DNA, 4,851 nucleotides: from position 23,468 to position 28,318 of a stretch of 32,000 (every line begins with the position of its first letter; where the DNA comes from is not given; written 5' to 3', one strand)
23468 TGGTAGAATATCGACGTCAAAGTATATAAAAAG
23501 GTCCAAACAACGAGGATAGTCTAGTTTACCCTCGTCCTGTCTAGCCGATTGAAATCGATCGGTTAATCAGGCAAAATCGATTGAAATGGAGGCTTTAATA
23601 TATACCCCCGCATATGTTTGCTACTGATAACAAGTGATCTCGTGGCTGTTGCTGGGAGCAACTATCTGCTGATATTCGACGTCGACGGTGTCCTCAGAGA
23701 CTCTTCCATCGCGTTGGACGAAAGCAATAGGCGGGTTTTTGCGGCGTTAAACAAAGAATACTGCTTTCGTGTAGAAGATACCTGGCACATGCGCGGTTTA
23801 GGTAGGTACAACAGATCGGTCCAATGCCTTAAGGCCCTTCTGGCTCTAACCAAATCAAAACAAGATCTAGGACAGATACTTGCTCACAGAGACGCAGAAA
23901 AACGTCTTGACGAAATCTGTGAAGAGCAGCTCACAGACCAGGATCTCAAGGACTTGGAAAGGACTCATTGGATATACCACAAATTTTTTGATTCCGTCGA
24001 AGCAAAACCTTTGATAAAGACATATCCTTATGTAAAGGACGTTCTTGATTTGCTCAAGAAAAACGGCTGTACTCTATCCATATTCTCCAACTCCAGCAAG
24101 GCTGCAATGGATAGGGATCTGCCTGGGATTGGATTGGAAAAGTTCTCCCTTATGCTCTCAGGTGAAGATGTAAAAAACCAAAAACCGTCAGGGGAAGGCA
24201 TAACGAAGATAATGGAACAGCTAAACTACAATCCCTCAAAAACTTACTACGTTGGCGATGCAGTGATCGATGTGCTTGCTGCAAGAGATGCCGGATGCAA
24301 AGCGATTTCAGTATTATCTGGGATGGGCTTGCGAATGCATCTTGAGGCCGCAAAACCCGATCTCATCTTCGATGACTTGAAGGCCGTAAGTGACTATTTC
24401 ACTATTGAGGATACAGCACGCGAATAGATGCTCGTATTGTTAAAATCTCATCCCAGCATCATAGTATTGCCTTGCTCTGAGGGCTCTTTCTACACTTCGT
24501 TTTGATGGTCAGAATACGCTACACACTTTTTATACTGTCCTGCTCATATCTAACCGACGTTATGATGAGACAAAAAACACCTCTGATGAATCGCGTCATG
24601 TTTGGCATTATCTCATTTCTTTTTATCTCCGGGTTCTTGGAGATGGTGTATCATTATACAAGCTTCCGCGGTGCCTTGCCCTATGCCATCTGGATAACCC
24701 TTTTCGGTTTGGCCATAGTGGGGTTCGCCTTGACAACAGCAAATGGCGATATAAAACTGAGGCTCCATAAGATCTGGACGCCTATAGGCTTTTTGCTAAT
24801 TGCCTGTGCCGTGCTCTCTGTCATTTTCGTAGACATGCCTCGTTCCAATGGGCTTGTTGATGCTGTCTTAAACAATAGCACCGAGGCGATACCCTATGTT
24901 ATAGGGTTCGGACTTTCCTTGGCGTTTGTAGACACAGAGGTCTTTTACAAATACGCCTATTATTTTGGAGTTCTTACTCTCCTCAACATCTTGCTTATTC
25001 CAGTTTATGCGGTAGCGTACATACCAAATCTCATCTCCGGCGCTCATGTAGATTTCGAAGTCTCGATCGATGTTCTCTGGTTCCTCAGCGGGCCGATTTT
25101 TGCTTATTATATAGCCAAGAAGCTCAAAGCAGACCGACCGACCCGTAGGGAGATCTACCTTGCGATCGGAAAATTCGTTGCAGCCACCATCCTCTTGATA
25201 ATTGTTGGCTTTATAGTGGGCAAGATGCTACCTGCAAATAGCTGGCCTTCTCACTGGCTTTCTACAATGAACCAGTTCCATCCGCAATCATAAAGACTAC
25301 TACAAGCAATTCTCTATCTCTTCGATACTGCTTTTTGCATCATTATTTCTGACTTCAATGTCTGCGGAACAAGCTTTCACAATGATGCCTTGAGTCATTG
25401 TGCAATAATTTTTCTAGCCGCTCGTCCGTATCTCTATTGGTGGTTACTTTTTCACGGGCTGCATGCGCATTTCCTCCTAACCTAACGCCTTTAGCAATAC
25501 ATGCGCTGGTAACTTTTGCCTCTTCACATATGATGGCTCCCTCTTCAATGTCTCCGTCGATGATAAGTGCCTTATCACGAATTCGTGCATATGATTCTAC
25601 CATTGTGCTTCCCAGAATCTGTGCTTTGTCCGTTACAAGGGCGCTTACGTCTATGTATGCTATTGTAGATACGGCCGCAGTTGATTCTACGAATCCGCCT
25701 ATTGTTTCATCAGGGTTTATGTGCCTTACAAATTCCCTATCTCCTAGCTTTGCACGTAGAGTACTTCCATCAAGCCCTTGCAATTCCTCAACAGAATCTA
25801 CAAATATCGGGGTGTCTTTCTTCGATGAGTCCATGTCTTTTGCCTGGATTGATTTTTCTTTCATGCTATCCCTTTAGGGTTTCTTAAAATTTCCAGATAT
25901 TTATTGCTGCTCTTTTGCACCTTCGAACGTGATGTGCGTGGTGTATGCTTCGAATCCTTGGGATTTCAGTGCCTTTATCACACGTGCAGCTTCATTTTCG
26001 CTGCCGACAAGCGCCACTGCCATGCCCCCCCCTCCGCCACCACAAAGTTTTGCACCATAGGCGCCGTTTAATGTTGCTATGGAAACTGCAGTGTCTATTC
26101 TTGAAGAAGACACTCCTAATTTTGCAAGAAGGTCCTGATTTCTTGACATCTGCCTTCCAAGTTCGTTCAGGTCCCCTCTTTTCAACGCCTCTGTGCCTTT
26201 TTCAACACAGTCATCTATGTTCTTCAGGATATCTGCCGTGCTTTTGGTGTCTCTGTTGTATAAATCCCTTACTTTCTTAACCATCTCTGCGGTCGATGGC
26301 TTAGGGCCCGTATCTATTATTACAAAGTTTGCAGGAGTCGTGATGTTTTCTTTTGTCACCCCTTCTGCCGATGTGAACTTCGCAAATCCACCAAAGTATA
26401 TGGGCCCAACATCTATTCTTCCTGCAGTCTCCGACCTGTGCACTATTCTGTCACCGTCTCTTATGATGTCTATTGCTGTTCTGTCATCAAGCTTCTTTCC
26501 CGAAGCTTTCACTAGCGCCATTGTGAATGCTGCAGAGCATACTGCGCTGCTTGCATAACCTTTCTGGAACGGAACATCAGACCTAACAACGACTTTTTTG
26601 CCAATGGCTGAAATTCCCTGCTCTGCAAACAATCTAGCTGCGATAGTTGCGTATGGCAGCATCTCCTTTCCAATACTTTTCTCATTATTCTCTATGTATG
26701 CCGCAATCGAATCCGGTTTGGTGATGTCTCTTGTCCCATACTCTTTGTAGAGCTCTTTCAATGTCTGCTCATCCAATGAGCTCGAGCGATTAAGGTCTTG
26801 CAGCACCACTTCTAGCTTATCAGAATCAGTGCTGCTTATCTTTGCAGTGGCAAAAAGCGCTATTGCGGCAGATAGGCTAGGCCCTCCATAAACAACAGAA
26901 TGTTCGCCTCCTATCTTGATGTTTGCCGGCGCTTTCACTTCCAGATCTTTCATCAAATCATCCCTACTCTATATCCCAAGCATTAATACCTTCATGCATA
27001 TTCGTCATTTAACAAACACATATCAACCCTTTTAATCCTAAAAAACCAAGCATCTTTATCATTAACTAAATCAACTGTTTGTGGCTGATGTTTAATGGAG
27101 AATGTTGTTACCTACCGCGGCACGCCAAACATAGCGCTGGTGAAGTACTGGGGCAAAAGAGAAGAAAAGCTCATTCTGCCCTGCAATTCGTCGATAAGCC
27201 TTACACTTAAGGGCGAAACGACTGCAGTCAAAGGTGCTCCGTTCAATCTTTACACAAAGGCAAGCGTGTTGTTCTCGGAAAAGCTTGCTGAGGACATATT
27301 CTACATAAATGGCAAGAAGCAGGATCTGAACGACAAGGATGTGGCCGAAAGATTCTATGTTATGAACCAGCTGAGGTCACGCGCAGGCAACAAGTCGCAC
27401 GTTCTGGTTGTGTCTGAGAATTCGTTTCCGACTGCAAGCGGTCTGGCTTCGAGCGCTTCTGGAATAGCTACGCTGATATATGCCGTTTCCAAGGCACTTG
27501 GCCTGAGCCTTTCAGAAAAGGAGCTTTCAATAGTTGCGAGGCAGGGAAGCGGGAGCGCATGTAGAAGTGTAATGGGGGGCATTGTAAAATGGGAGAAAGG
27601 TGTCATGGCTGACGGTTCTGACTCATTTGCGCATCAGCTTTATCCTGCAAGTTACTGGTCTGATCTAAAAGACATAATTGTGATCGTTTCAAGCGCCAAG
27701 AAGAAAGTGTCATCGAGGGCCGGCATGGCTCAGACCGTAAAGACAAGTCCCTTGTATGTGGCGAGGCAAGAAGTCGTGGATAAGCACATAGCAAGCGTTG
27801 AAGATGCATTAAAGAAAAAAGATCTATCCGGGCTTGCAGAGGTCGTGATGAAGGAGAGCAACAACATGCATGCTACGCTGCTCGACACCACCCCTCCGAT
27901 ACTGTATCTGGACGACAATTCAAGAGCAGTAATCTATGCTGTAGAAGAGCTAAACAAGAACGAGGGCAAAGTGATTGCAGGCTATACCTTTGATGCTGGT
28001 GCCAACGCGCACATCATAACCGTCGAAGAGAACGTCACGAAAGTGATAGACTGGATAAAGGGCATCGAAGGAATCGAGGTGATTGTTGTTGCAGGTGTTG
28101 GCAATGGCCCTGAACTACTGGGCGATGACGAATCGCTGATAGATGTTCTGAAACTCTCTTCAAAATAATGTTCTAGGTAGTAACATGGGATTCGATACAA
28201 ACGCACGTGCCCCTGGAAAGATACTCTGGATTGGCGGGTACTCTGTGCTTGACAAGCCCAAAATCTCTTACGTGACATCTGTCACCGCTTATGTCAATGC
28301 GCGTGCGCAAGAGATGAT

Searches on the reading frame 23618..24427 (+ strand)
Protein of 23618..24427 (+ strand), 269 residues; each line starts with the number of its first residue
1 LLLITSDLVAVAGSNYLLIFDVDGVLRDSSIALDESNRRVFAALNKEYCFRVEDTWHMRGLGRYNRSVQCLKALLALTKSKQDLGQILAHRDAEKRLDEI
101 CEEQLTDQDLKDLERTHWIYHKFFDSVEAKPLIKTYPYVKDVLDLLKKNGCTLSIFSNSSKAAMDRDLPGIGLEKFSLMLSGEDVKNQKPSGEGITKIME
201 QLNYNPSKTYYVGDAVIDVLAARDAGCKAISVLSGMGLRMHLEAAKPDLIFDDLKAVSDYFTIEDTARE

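Call 6: search_protein_families(library=pfam, proteins=[window:23618-24427:+], max_evalue=0.01)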
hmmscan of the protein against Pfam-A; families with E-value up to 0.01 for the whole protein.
window:23618-24427:+ (269 aa): 4 families
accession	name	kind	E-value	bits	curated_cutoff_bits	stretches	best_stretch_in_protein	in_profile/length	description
PF13419.12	HAD_2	-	2e-26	93.6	23.8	1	18-232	1-178/178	Haloacid dehalogenase-like hydrolase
PF00702.32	Hydrolase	-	2e-22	81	26.4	1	18-226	4-191/191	haloacid dehalogenase-like hydrolase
PF13242.12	Hydrolase_like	-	7.1e-11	42.3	22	1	189-256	4-74/75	HAD-hyrolase-like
PF13344.12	Hydrolase_6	-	0.0046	17.4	27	0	135-163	15-43/101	Haloacid dehalogenase-like hydrolase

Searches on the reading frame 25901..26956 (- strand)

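Call 7: search_protein_families(library=pfam, proteins=[window:25901-26956:-], max_evalue=0.01)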
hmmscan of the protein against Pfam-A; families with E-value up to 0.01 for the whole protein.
window:25901-26956:- (351 aa): 4 families
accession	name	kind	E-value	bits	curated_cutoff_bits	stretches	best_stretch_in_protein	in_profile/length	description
PF08544.19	GHMP_kinases_C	-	7.7e-16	58.7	21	1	256-334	3-83/85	GHMP kinases C terminal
PF00288.32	GHMP_kinases_N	-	2.1e-08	34.7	22.3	1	105-190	5-87/87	GHMP kinases N terminal domain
PF22700.2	MVD-like_N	-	8e-05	22.8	27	1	108-169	71-132/157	Diphosphomevalonate decarboxylase-like N-terminal domain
PF04760.21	IF2_N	-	0.0046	17.1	25.3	0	56-75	33-52/53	Translation initiation factor IF-2, N-terminal region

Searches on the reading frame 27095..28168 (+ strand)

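Call 7: search_protein_families(library=pfam, proteins=[window:27095-28168:+], max_evalue=0.01)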
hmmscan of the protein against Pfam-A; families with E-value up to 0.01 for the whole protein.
window:27095-28168:+ (357 aa): 5 families
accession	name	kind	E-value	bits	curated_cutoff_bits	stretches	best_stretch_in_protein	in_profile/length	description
PF22700.2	MVD-like_N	-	1.3e-54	184.6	27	1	11-179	3-157/157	Diphosphomevalonate decarboxylase-like N-terminal domain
PF18376.6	MDD_C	-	2.9e-44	151.6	23.2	1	194-322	2-131/186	Mevalonate 5-diphosphate decarboxylase C-terminal domain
PF00288.32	GHMP_kinases_N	-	6.4e-09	36.4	22.3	1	89-162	6-76/87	GHMP kinases N terminal domain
PF21433.2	M3K_C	-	9.7e-05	23.2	27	1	213-313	8-103/105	Mevalonate-3-kinase, C-terminal domain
PF22813.1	TcaA_2nd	-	0.0034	18.1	26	1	229-313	2-89/103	TcaA protein second domain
